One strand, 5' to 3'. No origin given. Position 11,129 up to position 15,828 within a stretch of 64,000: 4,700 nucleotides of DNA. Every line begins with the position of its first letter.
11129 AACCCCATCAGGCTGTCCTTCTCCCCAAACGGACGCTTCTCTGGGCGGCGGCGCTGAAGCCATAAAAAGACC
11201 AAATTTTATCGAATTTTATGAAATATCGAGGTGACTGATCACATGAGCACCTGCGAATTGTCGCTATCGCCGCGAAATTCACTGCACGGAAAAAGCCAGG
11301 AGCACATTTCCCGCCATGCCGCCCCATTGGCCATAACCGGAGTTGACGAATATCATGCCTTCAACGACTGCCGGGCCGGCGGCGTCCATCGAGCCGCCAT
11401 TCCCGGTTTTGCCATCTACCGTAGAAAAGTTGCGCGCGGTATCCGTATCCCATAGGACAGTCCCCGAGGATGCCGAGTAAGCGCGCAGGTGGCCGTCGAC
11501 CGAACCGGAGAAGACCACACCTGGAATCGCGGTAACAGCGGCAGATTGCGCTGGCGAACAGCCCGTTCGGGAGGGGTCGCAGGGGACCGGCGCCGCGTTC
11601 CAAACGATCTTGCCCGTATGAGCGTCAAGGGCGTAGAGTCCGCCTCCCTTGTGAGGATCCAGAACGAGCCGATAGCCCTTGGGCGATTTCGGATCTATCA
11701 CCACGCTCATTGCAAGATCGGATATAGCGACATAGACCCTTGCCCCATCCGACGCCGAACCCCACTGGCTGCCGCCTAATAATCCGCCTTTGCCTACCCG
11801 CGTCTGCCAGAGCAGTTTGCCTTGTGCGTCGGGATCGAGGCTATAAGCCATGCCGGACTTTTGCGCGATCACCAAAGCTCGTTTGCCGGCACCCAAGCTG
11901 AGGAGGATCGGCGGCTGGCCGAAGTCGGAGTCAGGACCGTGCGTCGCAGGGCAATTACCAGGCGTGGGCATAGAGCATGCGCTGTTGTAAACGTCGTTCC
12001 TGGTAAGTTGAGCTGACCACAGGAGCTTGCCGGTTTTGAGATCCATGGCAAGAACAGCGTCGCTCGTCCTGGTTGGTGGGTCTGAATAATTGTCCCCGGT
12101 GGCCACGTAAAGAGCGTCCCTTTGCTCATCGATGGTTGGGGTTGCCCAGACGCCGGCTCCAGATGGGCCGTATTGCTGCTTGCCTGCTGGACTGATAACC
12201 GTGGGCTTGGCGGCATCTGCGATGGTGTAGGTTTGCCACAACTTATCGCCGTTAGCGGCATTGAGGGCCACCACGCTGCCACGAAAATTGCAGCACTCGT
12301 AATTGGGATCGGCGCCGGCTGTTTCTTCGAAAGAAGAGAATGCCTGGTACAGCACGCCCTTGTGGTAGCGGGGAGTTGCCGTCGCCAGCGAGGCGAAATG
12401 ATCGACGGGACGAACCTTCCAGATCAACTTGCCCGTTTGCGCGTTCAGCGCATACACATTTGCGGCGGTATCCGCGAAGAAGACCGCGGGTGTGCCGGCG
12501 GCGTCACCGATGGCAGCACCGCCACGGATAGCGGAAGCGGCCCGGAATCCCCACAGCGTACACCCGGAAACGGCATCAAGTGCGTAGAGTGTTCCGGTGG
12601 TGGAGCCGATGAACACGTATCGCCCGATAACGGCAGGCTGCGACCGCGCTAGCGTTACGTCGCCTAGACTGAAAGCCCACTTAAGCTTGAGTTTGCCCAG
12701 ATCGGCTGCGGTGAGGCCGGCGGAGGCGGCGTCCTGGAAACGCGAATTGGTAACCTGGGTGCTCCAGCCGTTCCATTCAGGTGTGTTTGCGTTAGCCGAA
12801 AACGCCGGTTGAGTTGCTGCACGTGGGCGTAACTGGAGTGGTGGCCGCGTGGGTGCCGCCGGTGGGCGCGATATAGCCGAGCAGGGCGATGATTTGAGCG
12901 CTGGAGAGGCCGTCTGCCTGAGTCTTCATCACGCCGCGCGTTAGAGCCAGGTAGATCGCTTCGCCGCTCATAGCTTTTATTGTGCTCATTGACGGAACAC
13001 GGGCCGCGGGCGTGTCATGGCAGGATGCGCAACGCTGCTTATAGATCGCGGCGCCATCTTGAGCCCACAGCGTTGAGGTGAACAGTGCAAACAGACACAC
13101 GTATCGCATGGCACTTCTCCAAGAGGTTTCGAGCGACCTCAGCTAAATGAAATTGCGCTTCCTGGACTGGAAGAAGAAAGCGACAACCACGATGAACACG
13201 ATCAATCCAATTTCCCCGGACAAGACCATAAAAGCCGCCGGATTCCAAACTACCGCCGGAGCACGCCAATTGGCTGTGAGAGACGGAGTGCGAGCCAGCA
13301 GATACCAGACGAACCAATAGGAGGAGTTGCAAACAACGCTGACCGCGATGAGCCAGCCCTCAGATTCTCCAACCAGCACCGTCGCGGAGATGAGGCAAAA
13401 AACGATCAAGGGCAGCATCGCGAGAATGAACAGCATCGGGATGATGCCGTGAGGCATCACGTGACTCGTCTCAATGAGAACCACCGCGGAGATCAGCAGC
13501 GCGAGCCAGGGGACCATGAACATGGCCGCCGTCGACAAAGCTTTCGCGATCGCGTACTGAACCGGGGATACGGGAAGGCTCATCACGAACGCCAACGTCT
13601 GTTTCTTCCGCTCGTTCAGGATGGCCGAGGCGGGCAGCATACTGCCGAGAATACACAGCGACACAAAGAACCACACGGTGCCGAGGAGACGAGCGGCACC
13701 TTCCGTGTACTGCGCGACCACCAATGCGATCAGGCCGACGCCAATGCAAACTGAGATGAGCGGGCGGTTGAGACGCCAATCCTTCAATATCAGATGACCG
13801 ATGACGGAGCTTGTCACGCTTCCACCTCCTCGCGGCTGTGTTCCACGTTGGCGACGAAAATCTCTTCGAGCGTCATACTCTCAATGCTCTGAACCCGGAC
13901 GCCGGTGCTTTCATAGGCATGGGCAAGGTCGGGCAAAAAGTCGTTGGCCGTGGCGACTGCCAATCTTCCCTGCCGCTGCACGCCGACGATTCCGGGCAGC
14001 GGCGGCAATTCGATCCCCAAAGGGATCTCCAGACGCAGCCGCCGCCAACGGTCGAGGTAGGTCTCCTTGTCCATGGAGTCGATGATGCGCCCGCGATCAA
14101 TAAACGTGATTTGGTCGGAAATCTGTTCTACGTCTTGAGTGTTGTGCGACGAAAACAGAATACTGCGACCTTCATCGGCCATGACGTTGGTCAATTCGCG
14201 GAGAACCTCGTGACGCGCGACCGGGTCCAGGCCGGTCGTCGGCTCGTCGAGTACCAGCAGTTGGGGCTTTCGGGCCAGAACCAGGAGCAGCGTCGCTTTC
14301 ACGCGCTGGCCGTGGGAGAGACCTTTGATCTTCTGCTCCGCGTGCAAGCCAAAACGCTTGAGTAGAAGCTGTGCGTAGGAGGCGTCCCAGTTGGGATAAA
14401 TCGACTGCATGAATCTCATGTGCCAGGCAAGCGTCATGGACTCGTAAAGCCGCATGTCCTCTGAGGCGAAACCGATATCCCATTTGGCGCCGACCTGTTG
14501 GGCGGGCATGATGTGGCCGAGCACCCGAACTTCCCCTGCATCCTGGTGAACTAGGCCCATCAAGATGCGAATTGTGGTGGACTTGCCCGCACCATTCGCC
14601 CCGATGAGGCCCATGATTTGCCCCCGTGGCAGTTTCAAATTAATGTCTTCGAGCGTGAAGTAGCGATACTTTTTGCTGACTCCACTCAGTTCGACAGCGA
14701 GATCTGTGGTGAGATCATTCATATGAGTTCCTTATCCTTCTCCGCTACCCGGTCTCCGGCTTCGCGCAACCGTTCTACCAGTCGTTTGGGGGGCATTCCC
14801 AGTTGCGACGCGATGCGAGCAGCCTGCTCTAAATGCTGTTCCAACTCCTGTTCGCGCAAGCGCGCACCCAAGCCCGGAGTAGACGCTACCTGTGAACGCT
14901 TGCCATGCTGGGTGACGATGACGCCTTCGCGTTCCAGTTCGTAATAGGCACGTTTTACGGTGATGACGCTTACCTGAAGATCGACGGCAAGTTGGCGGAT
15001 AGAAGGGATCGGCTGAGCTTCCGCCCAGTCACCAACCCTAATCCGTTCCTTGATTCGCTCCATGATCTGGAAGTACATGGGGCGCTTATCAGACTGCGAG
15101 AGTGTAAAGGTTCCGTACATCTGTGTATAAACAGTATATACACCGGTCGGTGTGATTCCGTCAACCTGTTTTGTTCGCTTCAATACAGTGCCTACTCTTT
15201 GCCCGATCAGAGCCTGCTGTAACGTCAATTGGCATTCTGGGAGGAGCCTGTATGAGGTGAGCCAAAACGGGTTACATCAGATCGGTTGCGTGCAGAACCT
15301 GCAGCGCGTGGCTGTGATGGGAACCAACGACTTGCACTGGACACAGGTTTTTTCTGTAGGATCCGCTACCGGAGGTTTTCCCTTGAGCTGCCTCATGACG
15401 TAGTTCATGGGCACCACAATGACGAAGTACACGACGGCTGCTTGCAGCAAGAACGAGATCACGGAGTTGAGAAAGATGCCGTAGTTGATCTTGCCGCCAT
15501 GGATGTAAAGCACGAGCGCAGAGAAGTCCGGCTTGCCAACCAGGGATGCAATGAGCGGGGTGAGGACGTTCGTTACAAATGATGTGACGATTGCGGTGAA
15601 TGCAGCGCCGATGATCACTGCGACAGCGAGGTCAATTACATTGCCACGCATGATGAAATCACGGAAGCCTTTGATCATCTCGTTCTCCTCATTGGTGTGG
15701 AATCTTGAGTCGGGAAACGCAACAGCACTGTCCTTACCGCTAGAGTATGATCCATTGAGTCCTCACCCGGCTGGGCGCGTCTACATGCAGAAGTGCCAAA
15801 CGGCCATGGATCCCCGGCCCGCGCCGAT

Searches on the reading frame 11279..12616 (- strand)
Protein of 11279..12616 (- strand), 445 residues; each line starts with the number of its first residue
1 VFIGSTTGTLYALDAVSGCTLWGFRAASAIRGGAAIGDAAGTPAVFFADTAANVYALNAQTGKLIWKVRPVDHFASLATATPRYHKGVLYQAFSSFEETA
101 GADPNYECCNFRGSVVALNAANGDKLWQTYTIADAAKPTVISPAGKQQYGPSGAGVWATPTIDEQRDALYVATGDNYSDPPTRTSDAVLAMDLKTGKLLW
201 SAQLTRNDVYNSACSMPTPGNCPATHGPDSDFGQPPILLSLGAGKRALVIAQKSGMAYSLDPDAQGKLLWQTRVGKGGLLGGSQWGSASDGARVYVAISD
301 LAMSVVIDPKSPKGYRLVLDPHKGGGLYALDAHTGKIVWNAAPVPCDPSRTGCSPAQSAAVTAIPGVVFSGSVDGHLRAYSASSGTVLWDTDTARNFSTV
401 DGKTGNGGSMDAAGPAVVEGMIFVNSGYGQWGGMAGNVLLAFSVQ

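Call 11: search_protein_families(library=pfam, proteins=[window:11279-12616:-], max_evalue=0.001)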
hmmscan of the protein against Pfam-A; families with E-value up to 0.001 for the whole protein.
window:11279-12616:- (445 aa): 3 families
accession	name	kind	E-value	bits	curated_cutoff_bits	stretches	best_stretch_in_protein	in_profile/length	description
PF13360.13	PQQ_2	-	1.3e-25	90.9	27.6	3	7-211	2-153/233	Outer membrane protein assembly factor BamB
PF01011.28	PQQ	-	8.5e-23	81.3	26.7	1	1-211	60-293/595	Glucose/ethanol/alcohol dehydrogenase, beta-propeller domain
PF13570.13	Beta-prop_ACSF4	-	9.4e-19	68.4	133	2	2-273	65-252/329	Beta-alanine-activating enzyme, beta-propeller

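Call 71: search_protein_families(library=padloc, proteins=[window:11279-12616:-], max_evalue=0.00001)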
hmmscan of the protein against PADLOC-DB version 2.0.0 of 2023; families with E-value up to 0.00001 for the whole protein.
window:11279-12616:- (445 aa): 0 families

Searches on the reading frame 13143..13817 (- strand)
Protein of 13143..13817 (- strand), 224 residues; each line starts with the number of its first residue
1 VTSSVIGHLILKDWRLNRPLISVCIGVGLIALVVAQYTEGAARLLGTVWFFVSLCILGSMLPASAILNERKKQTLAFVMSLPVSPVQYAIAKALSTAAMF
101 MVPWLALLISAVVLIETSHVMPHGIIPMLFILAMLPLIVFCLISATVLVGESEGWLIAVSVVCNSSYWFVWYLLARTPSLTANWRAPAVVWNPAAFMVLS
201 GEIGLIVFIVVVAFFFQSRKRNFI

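Call 11: search_protein_families(library=pfam, proteins=[window:13143-13817:-], max_evalue=0.001)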
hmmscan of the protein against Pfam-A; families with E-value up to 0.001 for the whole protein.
window:13143-13817:- (224 aa): 3 families
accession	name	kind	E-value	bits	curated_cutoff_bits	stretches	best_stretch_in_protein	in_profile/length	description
PF12698.13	ABC2_membrane_3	-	1.3e-05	24.9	31.6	1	35-149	154-261/347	ABC-2 family transporter protein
PF13346.12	ABC2_membrane_5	-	1.5e-05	25.1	25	1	8-199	1-183/205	ABC-2 family transporter protein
PF12679.13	ABC2_membrane_2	-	0.00016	21.5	27.2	1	38-149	62-174/283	ABC-2 family transporter protein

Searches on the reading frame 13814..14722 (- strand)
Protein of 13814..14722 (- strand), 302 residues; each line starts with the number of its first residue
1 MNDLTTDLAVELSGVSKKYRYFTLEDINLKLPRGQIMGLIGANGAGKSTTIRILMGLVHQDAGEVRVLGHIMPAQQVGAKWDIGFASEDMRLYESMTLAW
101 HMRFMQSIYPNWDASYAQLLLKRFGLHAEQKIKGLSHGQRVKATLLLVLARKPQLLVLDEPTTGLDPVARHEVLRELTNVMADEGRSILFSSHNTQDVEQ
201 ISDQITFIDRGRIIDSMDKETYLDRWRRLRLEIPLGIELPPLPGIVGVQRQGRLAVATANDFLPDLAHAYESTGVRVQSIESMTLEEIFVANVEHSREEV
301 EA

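Call 11: search_protein_families(library=pfam, proteins=[window:13814-14722:-], max_evalue=0.001)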
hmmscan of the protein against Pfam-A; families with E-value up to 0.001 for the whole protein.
window:13814-14722:- (302 aa): 2 families
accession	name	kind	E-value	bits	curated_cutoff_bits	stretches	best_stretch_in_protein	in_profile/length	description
PF00005.33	ABC_tran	-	6.6e-25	88.8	25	1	24-163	1-137/137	ABC transporter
PF13304.12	AAA_21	-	7.1e-14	53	27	1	134-195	237-300/304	AAA domain, putative AbiEii toxin, Type IV TA system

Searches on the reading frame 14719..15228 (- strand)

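Call 11: search_protein_families(library=pfam, proteins=[window:14719-15228:-], max_evalue=0.001)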
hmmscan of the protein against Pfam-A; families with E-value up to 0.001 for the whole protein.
window:14719-15228:- (169 aa): 1 family
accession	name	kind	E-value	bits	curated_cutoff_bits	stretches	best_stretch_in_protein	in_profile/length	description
PF00392.27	GntR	-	8.5e-13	48.2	27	1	52-113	2-63/64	Bacterial regulatory proteins, gntR family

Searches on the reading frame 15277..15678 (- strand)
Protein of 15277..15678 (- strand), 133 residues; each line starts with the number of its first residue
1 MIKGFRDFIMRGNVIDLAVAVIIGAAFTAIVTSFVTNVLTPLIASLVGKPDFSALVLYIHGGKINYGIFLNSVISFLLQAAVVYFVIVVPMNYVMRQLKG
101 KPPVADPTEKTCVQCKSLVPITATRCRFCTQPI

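Call 11: search_protein_families(library=pfam, proteins=[window:15277-15678:-], max_evalue=0.001)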
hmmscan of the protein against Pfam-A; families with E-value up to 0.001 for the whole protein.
window:15277-15678:- (133 aa): 1 family
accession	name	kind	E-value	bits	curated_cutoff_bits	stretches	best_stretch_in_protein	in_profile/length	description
PF01741.23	MscL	-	3.2e-35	121.6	27.4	1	1-112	1-115/123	Large-conductance mechanosensitive channel, MscL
